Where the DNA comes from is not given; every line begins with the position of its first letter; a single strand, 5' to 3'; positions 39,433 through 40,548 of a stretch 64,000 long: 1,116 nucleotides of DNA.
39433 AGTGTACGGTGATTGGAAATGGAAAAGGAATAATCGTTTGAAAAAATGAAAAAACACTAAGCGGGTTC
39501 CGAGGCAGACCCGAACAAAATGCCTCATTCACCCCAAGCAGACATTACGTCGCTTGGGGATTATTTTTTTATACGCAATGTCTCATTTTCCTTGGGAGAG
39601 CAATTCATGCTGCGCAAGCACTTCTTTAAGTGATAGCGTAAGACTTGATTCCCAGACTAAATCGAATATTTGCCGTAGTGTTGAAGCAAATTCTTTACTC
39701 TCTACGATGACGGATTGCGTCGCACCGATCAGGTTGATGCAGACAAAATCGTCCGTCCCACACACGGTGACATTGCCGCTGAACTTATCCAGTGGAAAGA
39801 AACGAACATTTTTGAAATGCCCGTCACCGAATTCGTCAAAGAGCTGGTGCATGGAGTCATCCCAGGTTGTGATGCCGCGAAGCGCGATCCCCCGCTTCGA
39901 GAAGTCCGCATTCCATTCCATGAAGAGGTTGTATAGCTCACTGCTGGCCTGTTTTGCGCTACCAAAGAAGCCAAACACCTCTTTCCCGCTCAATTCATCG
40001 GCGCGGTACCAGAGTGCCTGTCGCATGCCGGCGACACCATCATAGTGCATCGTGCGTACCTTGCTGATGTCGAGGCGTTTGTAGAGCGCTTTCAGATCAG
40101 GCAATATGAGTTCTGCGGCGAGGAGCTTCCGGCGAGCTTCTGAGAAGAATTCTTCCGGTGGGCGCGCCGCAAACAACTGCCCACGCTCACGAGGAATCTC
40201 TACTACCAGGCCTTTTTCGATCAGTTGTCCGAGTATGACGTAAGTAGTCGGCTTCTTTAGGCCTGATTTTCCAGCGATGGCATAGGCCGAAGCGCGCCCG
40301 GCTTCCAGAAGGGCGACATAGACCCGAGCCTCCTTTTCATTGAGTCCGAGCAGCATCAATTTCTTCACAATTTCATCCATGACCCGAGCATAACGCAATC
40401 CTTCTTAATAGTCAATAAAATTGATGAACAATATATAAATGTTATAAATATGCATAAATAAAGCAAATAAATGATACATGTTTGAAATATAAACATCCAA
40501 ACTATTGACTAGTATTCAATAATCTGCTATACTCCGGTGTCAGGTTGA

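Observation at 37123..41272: Expanded family of TrmB-like regulators with AT-rich leaders sharing motifs, each beside lineage-specific cargo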

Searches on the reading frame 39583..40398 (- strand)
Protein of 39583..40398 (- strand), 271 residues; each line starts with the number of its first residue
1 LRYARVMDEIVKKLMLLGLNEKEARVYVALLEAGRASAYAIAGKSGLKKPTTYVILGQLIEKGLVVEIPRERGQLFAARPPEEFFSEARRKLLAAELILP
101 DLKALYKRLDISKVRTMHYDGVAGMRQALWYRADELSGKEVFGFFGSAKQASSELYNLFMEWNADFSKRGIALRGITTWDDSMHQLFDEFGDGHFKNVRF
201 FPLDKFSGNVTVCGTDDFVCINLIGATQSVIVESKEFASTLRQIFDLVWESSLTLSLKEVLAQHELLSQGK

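Call 4: search_protein_families(library=pfam, proteins=[window:39583-40398:-], max_evalue=0.01)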
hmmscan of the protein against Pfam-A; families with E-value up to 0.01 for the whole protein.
window:39583-40398:- (271 aa): 3 families
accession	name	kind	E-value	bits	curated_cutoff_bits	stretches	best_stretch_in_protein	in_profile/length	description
PF01978.25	TrmB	-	1.1e-14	54.4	25.6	1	16-82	3-68/68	Sugar-specific transcriptional regulator TrmB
PF09339.16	HTH_IclR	-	0.0028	17.8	22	1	32-66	14-49/52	IclR helix-turn-helix domain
PF13412.12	HTH_24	-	0.0065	16.5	21.9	0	20-65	2-47/48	Winged helix-turn-helix DNA-binding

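Call 15: search_protein_families(library=ncbifam, proteins=[window:39583-40398:-], max_evalue=0.01)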
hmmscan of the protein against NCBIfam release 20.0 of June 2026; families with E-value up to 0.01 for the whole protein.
window:39583-40398:- (271 aa): 8 families
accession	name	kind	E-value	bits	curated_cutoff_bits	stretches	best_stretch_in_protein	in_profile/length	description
NF047390.1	TransRegTrmBL1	equivalog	6.9e-07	28.6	650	1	8-108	4-104/341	HTH-type sugar sensing transcriptional regulator TrmBL1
NF047392.1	TransRegTrmBHalo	equivalog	3.1e-05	23.1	500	1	17-92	16-90/349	HTH-type sugar sensing transcriptional regulator TrmB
NF053756.1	MreA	equivalog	5.2e-05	23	100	1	8-67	4-63/110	MreA family transcriptional regulator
TIGR01884.1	cas_HTH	subfamily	0.00042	19.8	60.2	1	13-75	134-195/202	CRISPR-associated CARF protein Csa3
NF041141.1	tran_reg_TrmBL2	equivalog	0.0023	17.5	530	1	17-71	14-68/264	HTH-type transcriptional regulator TrmBL2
NF040851.1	tran_reg_TrmB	equivalog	0.0023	17.2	600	1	6-90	3-86/338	HTH-type sugar-sensing transcriptional regulator TrmB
NF040939.2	trans_reg_lrs14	equivalog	0.004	17.2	90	1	15-71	15-72/103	Lrs14 family HTH-type transcriptional regulator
NF053606.1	Sta1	subfamily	0.0075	16.4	80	0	16-68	15-67/100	Sta1 family transcriptional regulator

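Call 16: find_homologous_proteins(query=window:39583-40398:-, max_evalue=0.00001)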
Query window:39583-40398:- (271 aa): 186 proteins with E <= 0.00001 among 1427 candidates; the best 120 are listed.
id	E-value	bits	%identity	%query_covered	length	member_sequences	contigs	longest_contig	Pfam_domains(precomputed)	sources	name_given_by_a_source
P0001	1.2e-170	584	100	98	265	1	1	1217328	PF01978.26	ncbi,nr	ncbi:MAG: hypothetical protein IPJ68_05790 [Candidatus Moraniibacteriota bacterium]|nr:MAG: hypothet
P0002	3.1e-148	510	86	98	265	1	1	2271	PF01978.26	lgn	-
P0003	2.6e-144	497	84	97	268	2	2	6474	PF01978.26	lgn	-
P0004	7.3e-142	489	86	93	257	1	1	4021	PF01978.26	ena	-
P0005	8.9e-139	479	80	95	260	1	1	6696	PF01978.26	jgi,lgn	-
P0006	1.4e-137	475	81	97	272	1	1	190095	PF01978.26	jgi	jgi:sugar-specific transcriptional regulator TrmB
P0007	4.8e-136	470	80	98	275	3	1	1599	PF01978.26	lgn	-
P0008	1.0e-135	469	80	96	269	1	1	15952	PF01978.26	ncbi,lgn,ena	-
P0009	6.2e-133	460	79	96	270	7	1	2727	PF01978.26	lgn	-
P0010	2.4e-132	458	78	95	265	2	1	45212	PF01978.26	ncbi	-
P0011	4.2e-132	457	77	96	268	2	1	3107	PF01978.26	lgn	-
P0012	1.9e-131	455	79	95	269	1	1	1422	PF01978.26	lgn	-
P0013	5.0e-131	454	77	96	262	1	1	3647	PF01978.26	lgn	-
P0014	1.2e-127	443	78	94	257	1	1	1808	PF01978.26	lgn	-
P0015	2.7e-123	429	72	96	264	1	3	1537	PF01978.26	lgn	-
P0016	5.9e-101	355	61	95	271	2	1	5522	PF01978.26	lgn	-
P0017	6.8e-84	299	54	93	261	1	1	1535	PF01978.26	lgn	-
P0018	1.1e-81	292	55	90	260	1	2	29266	PF01978.26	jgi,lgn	-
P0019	1.4e-80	289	54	90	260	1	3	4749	PF01978.26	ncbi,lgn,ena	-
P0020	3.2e-79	284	53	92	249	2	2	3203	PF01978.26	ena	-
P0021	2.5e-78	281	54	90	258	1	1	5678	PF01978.26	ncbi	-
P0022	2.0e-71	259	46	96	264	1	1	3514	PF01978.26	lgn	-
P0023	2.5e-71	258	50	90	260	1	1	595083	PF01978.26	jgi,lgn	jgi:DNA-binding MarR family transcriptional regulator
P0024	1.3e-63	233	47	89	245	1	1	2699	PF01978.26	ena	-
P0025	5.3e-63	231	47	90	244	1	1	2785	PF01978.26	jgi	-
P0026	2.1e-62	229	46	92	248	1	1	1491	PF01978.26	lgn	-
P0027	2.4e-61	226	45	89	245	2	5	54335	PF01978.26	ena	-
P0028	5.7e-61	224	47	88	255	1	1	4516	PF01978.26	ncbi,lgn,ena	-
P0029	1.3e-60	223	46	89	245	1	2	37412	PF01978.26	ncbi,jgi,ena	ncbi:MAG: helix-turn-helix domain-containing protein [Candidatus Moraniibacteriota bacterium]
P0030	1.9e-60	223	46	90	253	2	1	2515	PF01978.26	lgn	-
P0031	1.1e-59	220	45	89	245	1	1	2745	PF01978.26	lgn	-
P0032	1.8e-59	219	43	90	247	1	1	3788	PF01978.26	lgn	-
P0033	2.1e-59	219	46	90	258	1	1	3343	PF01978.26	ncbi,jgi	jgi:predicted transcriptional regulator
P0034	2.2e-59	219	45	90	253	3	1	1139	PF01978.26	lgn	-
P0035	2.6e-59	219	45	90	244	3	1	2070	PF01978.26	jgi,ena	-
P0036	4.1e-59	218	45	89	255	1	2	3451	PF01978.26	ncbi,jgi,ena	-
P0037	4.5e-59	218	46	89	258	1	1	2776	PF01978.26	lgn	-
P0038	6.0e-59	218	47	90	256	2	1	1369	PF01978.26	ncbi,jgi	-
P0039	6.6e-59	218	45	90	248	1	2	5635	PF01978.26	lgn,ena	-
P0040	8.4e-59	217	45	90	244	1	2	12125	PF01978.26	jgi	jgi:sugar-specific transcriptional regulator TrmB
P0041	9.0e-59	217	44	90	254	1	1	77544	PF01978.26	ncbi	-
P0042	9.0e-59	217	45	90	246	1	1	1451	PF01978.26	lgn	-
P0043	1.6e-58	216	46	87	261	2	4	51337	PF01978.26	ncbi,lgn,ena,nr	ncbi:MAG: transcriptional regulator TrmB [Parcubacteria group bacterium Gr01-1014_48]|nr:MAG: transc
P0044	1.7e-58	216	45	88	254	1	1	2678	PF01978.26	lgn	-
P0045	3.8e-58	215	45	90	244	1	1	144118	PF01978.26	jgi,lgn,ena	-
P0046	1.4e-57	213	46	87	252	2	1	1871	PF01978.26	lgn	-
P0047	1.5e-57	213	45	89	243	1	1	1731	PF01978.26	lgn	-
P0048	4.3e-57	212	45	90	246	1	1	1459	PF01978.26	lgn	-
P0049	7.4e-57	211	43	90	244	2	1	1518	PF01978.26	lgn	-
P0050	7.8e-57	211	43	90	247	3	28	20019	PF01978.26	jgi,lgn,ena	-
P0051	3.4e-56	209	44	89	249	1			PF01978.26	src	-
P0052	4.1e-56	208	42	90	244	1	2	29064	PF01978.26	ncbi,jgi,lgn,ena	jgi:sugar-specific transcriptional regulator TrmB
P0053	4.3e-56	208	42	90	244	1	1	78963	PF01978.26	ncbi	-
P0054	6.1e-56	208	44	90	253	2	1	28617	PF01978.26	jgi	jgi:hypothetical protein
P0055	1.1e-55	207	43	89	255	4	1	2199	PF01978.26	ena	-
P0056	1.3e-55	207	43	90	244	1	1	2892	PF01978.26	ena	-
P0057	2.3e-55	206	44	90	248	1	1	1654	PF01978.26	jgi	jgi:HTH-type transcriptional regulator, sugar sensing transcriptional regulator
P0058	3.6e-55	205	41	90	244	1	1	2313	PF01978.26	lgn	-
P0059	4.0e-55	205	41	90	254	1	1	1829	PF01978.26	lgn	-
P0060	4.5e-55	205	43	90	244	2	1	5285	PF01978.26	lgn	-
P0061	5.5e-55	205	42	90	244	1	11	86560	PF01978.26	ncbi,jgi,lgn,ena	jgi:predicted transcriptional regulator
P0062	6.7e-55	204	42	90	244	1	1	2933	PF01978.26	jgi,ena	-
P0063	1.9e-54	203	44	89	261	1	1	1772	PF01978.26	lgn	-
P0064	2.7e-54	202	41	90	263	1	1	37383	PF01978.26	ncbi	-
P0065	3.1e-54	202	42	90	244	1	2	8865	PF01978.26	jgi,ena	-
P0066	4.7e-54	202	42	90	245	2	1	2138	PF01978.26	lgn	-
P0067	1.2e-53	200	40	91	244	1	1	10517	PF01978.26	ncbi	-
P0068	1.6e-53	200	43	90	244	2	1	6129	PF01978.26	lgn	-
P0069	3.0e-53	199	42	90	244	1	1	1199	PF01978.26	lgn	-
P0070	5.6e-53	198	44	89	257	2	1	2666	PF01978.26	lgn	-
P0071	4.4e-52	195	42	90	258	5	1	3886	PF01978.26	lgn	-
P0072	6.6e-52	195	42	90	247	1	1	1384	PF01978.26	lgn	-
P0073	7.8e-52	194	43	90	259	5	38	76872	PF01978.26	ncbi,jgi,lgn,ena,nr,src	ncbi:MAG: Transcriptional regulator, TrmB [Parcubacteria group bacterium GW2011_GWB1_52_7]|nr:MAG: T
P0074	9.6e-52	194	42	89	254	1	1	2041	PF01978.26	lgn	-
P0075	1.8e-51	193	41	92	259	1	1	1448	PF01978.26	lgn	-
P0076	2.4e-51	193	41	90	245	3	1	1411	PF01978.26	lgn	-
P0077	2.4e-51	193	41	89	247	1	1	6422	PF01978.26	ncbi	-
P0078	9.3e-51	191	40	90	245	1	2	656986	PF01978.26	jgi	jgi:HTH-type transcriptional regulator, sugar sensing transcriptional regulator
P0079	1.5e-50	190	40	90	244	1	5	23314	PF01978.26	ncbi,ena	-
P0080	2.1e-50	190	43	86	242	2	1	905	PF01978.26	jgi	jgi:sugar-specific transcriptional regulator TrmB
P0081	4.5e-50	189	43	89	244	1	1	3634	PF01978.26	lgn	-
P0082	5.2e-50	188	41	89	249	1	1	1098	PF01978.26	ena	-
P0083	5.7e-50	188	43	90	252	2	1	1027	PF01978.26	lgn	-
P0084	2.2e-49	186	38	89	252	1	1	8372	PF01978.26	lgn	-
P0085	2.3e-49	186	41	90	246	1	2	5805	PF01978.26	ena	-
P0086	2.9e-49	186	41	90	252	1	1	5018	PF01978.26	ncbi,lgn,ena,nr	ncbi:hypothetical protein COB55_06075 [Candidatus Wolfebacteria bacterium]|nr:MAG: hypothetical prot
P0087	3.7e-49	186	40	90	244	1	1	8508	PF01978.26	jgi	-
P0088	4.2e-49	185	44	80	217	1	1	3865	PF01978.26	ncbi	-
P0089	1.4e-48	184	43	89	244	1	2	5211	PF01978.26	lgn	-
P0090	1.4e-48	184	41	90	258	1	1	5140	PF01978.26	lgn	-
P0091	1.8e-48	183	41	88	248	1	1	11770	PF01978.26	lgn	-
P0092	2.0e-48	183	41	89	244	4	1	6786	PF01978.26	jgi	-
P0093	6.2e-48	182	43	88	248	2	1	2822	PF01978.26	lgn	-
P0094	9.2e-48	181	38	91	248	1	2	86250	PF01047.29,PF01978.26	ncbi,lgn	-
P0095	2.7e-47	179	40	89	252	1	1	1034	PF01978.26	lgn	-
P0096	4.0e-47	179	38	91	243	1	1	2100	PF01978.26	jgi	jgi:predicted transcriptional regulator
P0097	4.9e-47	179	41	89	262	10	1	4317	PF01978.26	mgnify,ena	mgnify:FL=1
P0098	6.1e-47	178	40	89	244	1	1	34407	PF01978.26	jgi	jgi:sugar-specific transcriptional regulator TrmB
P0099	7.3e-47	178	39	88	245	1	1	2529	PF01978.26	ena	-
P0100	9.2e-47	178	39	91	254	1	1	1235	PF01978.26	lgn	-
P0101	1.2e-46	177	40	90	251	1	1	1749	PF01978.26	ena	-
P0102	1.5e-46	177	42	89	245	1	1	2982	PF01978.26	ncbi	-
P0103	2.1e-46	177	40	90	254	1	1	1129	PF01978.26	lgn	-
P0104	2.2e-46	177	40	91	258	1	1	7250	PF01978.26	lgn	-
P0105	2.7e-46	176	42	89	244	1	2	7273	PF01978.26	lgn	-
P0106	2.7e-46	176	40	90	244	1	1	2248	PF01978.26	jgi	jgi:sugar-specific transcriptional regulator TrmB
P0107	3.0e-46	176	40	89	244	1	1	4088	PF01978.26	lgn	-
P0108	3.6e-46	176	40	89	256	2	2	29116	PF11944.14,PF01978.26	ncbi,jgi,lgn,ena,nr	ncbi:TPA: hypothetical protein DCQ44_03030 [Candidatus Taylorbacteria bacterium]|nr:hypothetical pro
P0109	3.9e-46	176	38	90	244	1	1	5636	PF01978.26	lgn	-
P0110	1.0e-45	174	38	89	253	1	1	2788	PF01978.26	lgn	-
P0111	1.2e-45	174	39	90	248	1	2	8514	PF01978.26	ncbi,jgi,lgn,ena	-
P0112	1.3e-45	174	42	87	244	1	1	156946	PF01978.26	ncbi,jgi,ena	ncbi:MAG: helix-turn-helix domain-containing protein [Candidatus Adlerbacteria bacterium]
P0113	1.4e-45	174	38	89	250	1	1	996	PF01978.26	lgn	-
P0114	1.6e-45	174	40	88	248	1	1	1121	PF01978.26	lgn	-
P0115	2.3e-45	173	40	90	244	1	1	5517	PF01978.26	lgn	-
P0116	2.3e-45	173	39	90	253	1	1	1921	PF01978.26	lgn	-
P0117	2.4e-45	173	39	92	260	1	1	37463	PF01978.26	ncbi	-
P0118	3.3e-45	173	38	93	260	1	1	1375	PF01978.26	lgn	-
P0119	3.6e-45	173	38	89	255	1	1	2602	PF01978.26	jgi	jgi:sugar-specific transcriptional regulator TrmB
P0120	4.6e-45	172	40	89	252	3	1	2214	PF01978.26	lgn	-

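Call 17: find_encoding_contigs(protein=P0001, flank=10000, max_places=3)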
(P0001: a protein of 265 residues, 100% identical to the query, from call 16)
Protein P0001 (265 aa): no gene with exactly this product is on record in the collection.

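Call 18: find_encoding_contigs(protein=P0006, flank=10000, max_places=3)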
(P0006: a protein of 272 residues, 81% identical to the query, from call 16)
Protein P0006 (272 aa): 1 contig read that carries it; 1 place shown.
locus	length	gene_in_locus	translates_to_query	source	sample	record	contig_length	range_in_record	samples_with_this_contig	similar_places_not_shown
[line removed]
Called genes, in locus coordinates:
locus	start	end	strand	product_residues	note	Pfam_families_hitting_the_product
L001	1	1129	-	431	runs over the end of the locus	-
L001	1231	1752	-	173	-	PF01936:NYN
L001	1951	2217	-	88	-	PF00312:Ribosomal_S15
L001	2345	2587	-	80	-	-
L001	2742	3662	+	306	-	PF02899:Phage_int_SAM_1, PF13495:Phage_int_SAM_4 (faint), PF00589:Phage_integrase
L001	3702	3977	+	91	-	PF01329:Pterin_4a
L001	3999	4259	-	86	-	-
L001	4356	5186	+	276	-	PF03372:Exo_endo_phos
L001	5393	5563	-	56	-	-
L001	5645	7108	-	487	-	PF01743:PolyA_pol, PF12627:PolyA_pol_RNAbd, PF01966:HD, PF13735:tRNA_NucTran2_2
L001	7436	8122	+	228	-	-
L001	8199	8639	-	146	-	PF02945:Endonuclease_7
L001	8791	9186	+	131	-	PF02021:UPF0102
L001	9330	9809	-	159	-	-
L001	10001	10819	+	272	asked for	PF01978:TrmB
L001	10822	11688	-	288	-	PF00089:Trypsin, PF13365:Trypsin_2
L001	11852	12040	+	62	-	-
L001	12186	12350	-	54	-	-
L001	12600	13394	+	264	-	PF00892:EamA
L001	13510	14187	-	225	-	-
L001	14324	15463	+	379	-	PF01078:Mg_chelatase (faint), PF05496:RuvB_N, PF00004:AAA, PF07728:AAA_5 (weak), PF13173:AAA_14 (weak), PF16193:AAA_assoc_2, PF12002:MgsA_C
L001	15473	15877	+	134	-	PF00293:NUDIX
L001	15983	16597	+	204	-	-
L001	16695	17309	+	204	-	PF09997:DUF2238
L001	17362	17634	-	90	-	PF00216:Bac_DNA_binding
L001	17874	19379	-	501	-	PF12072:RNase_Y_N, PF00013:KH_1 (weak), PF08668:HDOD (faint), PF01966:HD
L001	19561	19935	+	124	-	-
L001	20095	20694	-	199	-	PF00574:CLP_protease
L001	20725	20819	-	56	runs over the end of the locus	-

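Call 29: search_solved_structures(query=A2, max_evalue=1)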
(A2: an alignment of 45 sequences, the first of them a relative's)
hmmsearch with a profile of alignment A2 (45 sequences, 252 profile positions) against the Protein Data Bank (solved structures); distinct sequences matched with E-value up to 1: 17.
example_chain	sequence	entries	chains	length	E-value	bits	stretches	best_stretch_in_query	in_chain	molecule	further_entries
3qph_A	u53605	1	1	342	2.3e-07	34.1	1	4-123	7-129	TrmB, a global transcription regulator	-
5box_A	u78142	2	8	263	4.5e-06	29.8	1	12-245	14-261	Putative HTH-type transcriptional regulator TrmBL2 | TrmBL2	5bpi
5bpd_A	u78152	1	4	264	5.2e-06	29.6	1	12-245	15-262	TrmBL2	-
5bqt_A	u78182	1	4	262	7.1e-06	29.2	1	12-245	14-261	Putative HTH-type transcriptional regulator TrmBL2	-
2fbi_A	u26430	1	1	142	0.0017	21.4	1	7-70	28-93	probable transcriptional regulator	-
1sfx_A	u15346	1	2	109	0.0066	19.5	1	3-84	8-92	Conserved hypothetical protein AF2008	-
5lm1_A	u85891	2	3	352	0.012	18.6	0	139-197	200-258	Tyrosine-protein phosphatase non-receptor type 23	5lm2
7l19_A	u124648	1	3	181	0.025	17.6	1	20-65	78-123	MarR family transcriptional regulator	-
7l1i_A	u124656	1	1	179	0.068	16.1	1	4-62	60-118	MarR family multidrug resistance pump transcriptional regulator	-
1s3j_A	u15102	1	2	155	0.099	15.6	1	4-68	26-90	YusO protein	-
4rs8_A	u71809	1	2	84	0.24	14.3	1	18-70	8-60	AspA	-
2h09_A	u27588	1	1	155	0.25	14.3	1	26-93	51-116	Transcriptional regulator mntR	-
4ija_A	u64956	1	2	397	0.27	14.2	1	13-63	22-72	XylR protein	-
8hep_B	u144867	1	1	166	0.28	14.2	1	140-209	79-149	Anti-sigma factor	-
9mf5_A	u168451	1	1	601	0.28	14.1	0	89-210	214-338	Serine/threonine-protein phosphatase 2A 65 kDa regulatory subunit A beta isoform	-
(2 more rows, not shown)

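Call 35: predict_structure(alignment_id=A2)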
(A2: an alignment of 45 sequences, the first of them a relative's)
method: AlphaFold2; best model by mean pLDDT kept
length: 265 residues; sequences in the alignment: 45
mean_pLDDT: 92.5   pTM: 0.62
mean pLDDT of the five models: 92.5, 92.0, 92.1, 91.7, 90.1
residues with pLDDT >= 90: 212; 70-90: 44; 50-70: 9; < 50: 0
segments of 3 or more residues with pLDDT < 50: none
pLDDT, mean of each block of 10 residues (from residue 1): 91 96 97 97 97 96 91 91 87 76 69 96 96 96 93 96 96 91 90 91 93 97 96 98 95 94 87
secondary structure, 60 per line:
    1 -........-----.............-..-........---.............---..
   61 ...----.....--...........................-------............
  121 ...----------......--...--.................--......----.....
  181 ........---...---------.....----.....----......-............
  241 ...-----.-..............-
elements in order: H2-9 H15-27 H32-39 H43-55 E59-63 E68-72 H75-101 E109-114 H115-123 E134-139 H147-163 E166-171 H176-188 E192-194 E204-208 E213-217 E222-227 H229-243 H251-264

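Call 37: find_related_loci(query=window:39583-40380:-, collection=metagenome_contigs, flank=5000)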
Query window:39583-40380:- (265 aa) in metagenome_contigs; peptide patterns used: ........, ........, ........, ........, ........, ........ (x = any residue, [..] = any of these).
142 stretches matched a pattern; 1 encode a relative of the query (tblastn E <= 1e-3); 1 distinct loci.
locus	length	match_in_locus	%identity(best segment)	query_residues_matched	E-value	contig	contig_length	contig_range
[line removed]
